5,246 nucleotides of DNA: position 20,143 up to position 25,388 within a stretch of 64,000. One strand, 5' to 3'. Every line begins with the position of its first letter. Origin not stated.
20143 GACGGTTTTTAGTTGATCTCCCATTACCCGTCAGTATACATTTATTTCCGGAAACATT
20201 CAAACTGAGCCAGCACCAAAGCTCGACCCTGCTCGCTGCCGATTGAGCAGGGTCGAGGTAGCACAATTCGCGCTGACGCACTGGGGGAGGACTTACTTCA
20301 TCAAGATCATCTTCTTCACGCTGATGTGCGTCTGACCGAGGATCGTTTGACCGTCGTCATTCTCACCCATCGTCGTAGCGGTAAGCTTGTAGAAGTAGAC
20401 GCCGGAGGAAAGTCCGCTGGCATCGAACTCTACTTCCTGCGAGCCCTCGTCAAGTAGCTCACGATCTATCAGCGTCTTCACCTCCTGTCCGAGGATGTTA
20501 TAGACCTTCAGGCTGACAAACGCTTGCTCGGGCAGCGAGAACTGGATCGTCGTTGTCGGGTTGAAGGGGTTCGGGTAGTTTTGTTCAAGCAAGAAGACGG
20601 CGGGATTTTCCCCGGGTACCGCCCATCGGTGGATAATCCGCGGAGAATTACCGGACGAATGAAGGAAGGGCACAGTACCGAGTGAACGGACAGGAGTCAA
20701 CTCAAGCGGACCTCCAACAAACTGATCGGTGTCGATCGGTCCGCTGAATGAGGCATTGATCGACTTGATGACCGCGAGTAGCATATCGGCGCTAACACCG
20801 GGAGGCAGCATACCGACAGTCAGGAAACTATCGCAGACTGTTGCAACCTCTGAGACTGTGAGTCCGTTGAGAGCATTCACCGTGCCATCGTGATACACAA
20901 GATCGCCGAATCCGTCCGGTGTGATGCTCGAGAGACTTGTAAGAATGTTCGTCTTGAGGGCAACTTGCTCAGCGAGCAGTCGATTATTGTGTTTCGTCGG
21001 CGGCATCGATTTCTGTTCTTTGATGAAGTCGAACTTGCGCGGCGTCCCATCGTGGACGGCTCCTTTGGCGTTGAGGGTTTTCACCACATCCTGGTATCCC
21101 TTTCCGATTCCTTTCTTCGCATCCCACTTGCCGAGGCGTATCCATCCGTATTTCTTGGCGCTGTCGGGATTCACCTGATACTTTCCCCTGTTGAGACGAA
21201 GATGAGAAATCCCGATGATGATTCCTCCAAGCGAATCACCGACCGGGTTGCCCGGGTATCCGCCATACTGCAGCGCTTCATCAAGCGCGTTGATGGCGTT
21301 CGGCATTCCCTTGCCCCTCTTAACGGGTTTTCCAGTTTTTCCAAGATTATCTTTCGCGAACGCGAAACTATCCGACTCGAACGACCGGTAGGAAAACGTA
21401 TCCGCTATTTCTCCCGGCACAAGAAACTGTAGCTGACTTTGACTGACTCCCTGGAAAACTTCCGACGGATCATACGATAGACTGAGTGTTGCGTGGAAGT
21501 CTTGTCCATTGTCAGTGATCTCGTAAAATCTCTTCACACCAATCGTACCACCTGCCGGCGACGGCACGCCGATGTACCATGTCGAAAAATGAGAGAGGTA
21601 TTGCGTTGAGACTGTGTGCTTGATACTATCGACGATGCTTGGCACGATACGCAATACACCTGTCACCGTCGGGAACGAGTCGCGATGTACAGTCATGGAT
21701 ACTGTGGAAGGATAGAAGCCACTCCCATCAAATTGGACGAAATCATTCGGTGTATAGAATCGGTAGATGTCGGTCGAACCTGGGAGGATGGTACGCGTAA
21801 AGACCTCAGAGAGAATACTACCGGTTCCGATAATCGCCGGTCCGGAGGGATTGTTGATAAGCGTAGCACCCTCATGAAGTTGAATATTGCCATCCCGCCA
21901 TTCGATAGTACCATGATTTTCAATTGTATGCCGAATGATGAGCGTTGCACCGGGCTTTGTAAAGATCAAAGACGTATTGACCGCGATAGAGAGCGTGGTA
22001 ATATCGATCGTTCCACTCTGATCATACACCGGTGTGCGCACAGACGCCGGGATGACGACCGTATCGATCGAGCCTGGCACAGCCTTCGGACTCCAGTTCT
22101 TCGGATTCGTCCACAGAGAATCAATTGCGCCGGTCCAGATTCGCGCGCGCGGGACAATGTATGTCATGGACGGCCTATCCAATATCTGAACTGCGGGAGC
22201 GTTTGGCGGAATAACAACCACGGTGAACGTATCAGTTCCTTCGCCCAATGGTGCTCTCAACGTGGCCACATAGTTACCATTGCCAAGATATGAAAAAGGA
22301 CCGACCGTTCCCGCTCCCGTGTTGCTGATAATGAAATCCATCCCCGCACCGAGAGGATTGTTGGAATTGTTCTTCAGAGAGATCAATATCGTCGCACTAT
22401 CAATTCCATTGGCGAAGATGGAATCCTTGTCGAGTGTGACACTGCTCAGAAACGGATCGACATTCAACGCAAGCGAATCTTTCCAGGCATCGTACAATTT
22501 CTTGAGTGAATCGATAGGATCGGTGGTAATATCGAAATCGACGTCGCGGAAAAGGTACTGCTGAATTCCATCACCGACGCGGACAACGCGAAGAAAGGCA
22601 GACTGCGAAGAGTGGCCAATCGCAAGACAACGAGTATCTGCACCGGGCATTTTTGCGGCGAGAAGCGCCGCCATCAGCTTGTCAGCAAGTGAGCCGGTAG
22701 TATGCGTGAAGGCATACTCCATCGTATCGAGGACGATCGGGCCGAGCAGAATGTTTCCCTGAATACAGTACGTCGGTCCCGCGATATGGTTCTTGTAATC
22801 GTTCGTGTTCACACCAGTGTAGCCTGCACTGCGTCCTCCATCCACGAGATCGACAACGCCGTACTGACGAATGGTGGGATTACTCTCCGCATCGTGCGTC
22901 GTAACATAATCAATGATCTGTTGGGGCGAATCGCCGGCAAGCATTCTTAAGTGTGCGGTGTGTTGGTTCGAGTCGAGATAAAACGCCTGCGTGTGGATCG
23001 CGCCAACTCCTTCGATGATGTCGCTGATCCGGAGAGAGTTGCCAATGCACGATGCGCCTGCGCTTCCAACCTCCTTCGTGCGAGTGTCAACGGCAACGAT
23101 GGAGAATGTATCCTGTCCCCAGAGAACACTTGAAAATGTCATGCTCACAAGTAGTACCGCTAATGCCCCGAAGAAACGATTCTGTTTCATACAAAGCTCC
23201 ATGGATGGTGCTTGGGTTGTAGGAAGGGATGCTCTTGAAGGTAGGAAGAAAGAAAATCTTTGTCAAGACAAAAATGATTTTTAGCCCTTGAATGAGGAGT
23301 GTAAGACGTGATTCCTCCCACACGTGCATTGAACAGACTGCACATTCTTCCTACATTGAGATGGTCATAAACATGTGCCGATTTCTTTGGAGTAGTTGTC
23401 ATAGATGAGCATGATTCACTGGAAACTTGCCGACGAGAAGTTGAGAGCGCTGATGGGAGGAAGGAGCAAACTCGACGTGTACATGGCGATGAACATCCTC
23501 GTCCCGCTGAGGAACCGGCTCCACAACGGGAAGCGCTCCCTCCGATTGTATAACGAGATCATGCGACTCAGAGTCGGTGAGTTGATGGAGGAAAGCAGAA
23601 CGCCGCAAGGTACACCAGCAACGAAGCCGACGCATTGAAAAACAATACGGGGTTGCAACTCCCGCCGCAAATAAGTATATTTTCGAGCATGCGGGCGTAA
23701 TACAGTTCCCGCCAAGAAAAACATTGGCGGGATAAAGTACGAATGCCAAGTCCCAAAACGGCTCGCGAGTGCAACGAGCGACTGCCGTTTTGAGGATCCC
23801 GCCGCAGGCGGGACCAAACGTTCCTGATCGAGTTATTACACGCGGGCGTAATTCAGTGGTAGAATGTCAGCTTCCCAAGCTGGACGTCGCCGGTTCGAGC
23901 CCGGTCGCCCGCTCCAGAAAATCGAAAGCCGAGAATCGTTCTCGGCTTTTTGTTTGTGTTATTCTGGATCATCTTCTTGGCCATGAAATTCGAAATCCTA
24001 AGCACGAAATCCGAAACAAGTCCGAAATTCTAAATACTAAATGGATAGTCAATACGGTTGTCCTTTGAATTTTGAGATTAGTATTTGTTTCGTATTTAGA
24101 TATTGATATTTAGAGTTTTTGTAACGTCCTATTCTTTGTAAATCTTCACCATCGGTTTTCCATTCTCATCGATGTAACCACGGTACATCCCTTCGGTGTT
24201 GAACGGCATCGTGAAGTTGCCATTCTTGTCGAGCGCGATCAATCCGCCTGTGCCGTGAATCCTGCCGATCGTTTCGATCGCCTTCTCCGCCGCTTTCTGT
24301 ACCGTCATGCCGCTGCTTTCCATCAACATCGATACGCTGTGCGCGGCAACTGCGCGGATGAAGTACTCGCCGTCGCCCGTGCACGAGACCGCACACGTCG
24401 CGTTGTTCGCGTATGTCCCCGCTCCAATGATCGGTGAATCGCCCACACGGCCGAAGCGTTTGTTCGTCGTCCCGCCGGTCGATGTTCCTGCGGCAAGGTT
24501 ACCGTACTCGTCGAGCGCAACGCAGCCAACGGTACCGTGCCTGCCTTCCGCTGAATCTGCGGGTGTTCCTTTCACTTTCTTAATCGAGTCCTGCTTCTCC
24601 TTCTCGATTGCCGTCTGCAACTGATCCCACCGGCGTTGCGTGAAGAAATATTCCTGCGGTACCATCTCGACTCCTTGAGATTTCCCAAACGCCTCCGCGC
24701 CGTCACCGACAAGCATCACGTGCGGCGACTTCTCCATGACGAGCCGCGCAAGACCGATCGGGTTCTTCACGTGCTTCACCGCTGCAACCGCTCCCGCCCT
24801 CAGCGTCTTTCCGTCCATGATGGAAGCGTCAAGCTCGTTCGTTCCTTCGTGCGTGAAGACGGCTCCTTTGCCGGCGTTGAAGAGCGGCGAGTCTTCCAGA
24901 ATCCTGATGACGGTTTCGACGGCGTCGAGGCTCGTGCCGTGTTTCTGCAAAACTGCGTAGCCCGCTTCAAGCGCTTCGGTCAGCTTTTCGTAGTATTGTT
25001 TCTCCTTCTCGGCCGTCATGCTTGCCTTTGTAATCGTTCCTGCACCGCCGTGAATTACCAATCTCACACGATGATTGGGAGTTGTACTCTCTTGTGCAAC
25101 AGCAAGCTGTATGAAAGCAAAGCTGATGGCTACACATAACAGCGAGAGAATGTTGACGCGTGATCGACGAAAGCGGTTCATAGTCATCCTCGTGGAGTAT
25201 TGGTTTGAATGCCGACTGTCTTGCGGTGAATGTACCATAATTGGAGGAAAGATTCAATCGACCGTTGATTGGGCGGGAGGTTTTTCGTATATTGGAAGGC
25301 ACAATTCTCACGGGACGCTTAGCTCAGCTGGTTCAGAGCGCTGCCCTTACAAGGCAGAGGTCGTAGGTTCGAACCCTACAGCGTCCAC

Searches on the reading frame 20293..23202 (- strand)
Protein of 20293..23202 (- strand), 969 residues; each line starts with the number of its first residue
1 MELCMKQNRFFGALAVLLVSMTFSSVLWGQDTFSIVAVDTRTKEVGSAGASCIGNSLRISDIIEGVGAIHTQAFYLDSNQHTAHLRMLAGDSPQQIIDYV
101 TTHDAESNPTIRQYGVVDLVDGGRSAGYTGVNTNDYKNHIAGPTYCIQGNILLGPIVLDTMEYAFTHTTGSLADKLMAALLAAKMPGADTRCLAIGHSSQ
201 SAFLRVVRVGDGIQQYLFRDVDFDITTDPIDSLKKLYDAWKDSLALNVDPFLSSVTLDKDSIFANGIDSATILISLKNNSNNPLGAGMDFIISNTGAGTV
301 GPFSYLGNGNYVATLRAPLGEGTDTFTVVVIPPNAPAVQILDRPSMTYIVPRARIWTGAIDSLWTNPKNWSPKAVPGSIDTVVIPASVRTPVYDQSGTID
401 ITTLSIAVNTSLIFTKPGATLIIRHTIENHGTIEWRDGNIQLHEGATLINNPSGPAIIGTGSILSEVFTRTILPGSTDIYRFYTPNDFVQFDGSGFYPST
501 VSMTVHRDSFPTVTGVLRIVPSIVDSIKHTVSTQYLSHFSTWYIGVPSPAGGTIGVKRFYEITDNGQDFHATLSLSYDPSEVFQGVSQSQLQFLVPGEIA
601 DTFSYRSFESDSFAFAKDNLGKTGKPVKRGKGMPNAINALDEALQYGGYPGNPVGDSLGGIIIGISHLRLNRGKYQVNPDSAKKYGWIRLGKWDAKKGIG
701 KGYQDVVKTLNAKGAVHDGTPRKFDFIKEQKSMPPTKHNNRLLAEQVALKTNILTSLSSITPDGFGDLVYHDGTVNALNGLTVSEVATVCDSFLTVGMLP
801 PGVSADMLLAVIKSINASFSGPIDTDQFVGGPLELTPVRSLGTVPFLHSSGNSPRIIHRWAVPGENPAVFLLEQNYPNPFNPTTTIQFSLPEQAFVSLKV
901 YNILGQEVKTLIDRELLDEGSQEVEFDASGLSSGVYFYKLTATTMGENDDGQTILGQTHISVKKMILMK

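Call 85: search_protein_families(library=pfam, proteins=[window:20293-23202:-], max_evalue=0.001)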
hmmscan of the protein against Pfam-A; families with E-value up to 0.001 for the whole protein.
window:20293-23202:- (969 aa): 3 families
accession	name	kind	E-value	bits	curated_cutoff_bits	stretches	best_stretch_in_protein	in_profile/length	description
PF06267.17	DUF1028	-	1.8e-35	123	26.2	1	32-233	1-193/193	Family of unknown function (DUF1028)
PF09134.16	Invasin_D3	-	6.9e-12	46.2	33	1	250-330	2-82/98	Invasin, domain 3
PF18962.6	Por_Secre_tail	-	1.8e-10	41.4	27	1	876-943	2-65/75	Secretion system C-terminal sorting domain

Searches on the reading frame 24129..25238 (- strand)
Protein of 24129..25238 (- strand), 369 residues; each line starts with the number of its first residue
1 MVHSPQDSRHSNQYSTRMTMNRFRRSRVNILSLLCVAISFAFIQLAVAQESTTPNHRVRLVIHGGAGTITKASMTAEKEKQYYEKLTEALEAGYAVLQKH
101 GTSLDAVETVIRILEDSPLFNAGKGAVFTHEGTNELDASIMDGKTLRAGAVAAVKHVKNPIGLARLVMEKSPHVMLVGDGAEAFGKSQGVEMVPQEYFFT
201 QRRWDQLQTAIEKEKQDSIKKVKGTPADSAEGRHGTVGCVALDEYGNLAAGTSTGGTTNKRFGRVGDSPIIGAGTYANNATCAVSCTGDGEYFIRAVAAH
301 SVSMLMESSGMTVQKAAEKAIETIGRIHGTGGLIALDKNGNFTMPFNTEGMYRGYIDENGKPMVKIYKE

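Call 85: search_protein_families(library=pfam, proteins=[window:24129-25238:-], max_evalue=0.001)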
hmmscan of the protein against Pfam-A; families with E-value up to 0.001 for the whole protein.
window:24129-25238:- (369 aa): 1 family
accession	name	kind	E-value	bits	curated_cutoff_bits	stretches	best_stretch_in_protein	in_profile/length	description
PF01112.23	Asparaginase_2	-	6.8e-122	406.9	27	1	60-365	3-307/309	Asparaginase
